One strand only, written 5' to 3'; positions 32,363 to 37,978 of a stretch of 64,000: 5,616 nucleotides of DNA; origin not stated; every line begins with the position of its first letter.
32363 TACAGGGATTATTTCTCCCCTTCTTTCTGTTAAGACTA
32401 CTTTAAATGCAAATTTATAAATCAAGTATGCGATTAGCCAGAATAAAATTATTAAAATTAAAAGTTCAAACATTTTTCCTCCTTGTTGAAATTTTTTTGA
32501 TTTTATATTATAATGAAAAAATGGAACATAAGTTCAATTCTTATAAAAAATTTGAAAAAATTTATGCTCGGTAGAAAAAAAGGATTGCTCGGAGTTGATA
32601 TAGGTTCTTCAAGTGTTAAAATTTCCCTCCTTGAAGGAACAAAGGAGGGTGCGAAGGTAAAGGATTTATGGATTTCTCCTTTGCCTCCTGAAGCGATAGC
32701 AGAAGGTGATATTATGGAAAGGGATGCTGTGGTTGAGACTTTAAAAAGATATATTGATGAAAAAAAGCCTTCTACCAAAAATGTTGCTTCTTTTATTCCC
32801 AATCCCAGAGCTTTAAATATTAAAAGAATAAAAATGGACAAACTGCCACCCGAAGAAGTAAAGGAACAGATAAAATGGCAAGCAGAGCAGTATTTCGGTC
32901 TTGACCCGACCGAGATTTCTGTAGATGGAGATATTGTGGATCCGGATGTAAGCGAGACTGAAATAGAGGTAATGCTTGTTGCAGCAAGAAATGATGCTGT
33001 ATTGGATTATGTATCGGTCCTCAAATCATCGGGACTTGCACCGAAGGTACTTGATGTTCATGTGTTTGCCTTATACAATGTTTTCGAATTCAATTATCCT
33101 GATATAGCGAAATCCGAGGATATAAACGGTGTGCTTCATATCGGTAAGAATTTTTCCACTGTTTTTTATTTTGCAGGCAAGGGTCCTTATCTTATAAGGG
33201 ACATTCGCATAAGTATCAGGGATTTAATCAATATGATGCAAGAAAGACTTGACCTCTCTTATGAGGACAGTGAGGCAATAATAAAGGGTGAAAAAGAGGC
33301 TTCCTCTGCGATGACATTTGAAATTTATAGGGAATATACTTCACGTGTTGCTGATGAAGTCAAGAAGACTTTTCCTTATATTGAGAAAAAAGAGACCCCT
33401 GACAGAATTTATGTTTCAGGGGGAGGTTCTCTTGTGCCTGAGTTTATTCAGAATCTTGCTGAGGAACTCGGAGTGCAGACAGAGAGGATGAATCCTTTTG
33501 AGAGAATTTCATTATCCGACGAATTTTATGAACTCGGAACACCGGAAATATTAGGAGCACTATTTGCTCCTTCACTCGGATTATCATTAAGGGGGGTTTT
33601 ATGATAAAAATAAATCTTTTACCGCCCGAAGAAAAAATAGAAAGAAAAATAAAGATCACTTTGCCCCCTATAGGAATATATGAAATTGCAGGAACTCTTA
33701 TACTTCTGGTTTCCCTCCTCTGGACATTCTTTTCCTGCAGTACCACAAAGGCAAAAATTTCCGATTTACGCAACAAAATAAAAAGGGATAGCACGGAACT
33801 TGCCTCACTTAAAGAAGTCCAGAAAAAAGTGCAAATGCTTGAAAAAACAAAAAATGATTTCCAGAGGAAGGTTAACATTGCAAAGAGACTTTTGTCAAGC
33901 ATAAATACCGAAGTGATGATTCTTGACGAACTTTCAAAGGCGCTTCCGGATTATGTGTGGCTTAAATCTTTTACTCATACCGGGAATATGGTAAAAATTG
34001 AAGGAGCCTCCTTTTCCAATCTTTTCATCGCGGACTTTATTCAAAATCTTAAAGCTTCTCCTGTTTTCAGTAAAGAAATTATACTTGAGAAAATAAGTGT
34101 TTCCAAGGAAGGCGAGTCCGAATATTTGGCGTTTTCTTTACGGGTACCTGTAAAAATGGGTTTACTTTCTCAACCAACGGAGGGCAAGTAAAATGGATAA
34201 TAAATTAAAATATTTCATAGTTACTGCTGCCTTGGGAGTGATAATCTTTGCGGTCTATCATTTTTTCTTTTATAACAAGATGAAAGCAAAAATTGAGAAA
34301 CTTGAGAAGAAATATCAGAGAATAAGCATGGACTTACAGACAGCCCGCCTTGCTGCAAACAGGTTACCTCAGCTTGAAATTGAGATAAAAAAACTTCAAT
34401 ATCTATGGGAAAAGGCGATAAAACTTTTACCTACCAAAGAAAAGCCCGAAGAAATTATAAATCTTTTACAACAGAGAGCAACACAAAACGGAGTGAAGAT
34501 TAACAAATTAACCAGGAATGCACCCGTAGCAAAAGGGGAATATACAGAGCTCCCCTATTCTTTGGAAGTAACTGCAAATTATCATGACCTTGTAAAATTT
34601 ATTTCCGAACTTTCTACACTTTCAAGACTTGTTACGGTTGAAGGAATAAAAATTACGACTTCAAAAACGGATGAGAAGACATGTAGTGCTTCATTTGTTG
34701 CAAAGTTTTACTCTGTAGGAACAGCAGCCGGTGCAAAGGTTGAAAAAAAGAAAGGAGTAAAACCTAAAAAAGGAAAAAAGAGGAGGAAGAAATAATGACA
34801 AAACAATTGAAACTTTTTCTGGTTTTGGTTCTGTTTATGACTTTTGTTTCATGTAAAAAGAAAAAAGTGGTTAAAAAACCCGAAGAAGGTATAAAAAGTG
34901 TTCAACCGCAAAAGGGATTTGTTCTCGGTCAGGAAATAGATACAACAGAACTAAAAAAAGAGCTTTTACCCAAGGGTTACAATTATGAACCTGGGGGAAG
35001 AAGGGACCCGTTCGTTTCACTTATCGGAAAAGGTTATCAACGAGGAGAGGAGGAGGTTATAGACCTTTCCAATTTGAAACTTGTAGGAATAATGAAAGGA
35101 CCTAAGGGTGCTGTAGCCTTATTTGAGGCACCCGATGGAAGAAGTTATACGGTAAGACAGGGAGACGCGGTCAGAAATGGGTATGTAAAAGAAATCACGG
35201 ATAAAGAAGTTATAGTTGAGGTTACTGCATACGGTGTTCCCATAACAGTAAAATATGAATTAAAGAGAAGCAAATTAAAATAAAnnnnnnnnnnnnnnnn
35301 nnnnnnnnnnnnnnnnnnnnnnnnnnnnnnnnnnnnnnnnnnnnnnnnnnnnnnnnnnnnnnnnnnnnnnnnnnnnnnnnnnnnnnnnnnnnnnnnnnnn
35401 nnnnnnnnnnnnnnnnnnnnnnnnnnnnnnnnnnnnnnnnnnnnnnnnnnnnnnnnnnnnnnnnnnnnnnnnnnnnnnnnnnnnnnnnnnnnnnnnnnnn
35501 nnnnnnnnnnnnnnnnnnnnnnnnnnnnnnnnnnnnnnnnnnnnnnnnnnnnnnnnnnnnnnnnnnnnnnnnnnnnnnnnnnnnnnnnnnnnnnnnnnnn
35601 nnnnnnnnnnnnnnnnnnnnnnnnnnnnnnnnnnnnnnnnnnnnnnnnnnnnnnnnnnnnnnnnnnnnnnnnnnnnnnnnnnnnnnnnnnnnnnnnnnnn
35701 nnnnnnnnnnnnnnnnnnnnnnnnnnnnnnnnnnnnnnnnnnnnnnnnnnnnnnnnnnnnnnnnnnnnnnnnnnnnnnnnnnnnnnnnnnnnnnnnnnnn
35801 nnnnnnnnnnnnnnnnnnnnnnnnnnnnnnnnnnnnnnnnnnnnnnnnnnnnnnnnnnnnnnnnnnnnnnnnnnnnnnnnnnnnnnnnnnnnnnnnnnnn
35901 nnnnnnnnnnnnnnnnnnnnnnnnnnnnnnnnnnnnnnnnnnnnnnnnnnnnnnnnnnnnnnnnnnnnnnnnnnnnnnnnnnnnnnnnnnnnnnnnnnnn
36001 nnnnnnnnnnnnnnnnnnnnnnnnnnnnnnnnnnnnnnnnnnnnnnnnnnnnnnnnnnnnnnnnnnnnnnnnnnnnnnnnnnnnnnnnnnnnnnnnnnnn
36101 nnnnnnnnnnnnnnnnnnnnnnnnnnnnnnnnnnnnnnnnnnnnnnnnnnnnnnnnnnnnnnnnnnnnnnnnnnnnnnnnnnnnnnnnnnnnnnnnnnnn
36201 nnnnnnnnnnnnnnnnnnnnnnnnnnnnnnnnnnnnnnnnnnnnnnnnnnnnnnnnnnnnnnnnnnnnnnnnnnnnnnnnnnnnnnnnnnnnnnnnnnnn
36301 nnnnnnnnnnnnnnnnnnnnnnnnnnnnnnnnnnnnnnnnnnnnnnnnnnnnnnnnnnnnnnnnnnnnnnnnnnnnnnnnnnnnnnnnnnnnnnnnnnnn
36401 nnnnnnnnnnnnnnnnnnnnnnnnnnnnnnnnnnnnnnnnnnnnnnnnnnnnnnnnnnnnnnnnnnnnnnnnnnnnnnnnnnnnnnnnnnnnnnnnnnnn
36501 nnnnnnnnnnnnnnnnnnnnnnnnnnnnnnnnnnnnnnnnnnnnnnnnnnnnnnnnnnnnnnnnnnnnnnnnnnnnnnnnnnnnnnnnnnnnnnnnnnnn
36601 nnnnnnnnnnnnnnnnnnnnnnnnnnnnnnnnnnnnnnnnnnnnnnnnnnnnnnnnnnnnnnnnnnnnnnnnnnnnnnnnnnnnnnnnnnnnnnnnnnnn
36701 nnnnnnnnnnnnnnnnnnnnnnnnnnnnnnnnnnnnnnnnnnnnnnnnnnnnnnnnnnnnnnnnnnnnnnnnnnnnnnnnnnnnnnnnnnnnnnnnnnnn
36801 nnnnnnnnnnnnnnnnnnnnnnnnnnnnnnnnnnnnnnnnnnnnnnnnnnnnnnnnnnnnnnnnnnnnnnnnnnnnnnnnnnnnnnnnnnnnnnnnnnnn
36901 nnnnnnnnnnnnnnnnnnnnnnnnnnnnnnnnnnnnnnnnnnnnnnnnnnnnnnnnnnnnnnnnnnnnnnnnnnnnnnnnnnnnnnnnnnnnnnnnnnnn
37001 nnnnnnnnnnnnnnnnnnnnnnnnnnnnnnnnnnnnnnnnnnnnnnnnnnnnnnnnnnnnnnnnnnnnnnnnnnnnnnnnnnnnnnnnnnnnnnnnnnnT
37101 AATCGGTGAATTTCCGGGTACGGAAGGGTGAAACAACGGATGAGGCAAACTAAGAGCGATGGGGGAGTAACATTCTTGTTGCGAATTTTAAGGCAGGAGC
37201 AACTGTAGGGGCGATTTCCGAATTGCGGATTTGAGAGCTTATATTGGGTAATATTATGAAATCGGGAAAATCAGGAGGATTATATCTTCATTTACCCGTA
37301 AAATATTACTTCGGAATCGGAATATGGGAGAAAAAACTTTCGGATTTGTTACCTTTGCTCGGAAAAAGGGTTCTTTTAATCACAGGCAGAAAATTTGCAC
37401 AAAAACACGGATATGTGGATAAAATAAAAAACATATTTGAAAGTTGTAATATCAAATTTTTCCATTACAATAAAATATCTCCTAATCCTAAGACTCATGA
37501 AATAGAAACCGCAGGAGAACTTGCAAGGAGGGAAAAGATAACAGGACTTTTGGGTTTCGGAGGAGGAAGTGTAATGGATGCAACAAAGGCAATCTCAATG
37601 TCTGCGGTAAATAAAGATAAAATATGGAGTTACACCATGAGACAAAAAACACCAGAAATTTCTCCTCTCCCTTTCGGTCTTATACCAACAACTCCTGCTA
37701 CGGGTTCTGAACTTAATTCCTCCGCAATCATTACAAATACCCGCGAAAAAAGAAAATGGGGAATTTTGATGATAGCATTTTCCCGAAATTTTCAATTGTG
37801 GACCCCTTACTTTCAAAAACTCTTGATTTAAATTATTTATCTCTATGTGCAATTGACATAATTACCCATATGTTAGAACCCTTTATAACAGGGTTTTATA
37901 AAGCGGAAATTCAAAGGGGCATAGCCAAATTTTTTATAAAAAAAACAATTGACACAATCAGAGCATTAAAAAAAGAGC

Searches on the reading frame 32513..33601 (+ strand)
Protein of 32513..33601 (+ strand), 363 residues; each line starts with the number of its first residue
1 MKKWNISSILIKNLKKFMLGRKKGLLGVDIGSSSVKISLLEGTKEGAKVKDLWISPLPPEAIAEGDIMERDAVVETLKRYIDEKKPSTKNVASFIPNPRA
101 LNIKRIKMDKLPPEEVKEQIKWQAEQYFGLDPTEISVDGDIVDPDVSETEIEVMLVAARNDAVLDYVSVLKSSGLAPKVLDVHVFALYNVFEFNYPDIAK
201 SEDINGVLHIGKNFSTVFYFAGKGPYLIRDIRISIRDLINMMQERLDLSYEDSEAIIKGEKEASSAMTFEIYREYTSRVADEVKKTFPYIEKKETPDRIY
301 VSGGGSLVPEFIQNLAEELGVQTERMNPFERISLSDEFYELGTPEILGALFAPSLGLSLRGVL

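Call 62: search_protein_families(library=pfam, proteins=[window:32513-33601:+], max_evalue=0.0001)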
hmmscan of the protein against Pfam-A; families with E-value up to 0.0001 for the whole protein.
window:32513-33601:+ (363 aa): 1 family
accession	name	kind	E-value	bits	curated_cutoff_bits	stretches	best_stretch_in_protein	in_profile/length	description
PF11104.14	PilM_2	-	1.4e-41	143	27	1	27-339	1-318/340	Type IV pilus assembly protein PilM;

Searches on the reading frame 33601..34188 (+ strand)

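Call 62: search_protein_families(library=pfam, proteins=[window:33601-34188:+], max_evalue=0.0001)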
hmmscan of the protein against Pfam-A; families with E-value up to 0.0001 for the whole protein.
window:33601-34188:+ (196 aa): 1 family
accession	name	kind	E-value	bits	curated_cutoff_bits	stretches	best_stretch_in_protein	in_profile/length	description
PF05137.18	PilN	-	4.9e-16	59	22.8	1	107-182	2-76/78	Fimbrial assembly protein (PilN)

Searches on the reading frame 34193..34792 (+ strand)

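Call 62: search_protein_families(library=pfam, proteins=[window:34193-34792:+], max_evalue=0.0001)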
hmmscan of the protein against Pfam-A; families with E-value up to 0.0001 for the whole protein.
window:34193-34792:+ (200 aa): 2 families
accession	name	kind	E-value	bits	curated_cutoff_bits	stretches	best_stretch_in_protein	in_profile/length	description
PF04350.18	PilO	-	1.9e-24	86.9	22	1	34-173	1-141/145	Pilus assembly protein, PilO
PF10741.14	T2SSM_b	-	3.4e-06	27.3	21.7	1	89-161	20-92/111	Type II secretion system (T2SS), protein M subtype b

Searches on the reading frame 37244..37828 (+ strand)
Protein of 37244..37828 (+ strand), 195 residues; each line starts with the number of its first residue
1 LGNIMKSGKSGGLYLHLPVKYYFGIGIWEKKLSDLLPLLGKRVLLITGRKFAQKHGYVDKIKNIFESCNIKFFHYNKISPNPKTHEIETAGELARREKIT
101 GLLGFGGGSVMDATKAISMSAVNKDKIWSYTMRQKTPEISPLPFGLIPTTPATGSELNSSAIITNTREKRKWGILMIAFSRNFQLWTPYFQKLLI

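Call 63: search_protein_families(library=pfam, proteins=[window:37244-37828:+], max_evalue=0.0001)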
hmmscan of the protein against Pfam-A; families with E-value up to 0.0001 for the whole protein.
window:37244-37828:+ (195 aa): 2 families
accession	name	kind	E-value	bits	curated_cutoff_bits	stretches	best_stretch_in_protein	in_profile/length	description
PF00465.25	Fe-ADH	-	9.2e-40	136.4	31.3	1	18-175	1-155/168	Iron-containing alcohol dehydrogenase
PF13685.12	Fe-ADH_2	-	2.5e-06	28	28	1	40-120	19-96/149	Iron-containing alcohol dehydrogenase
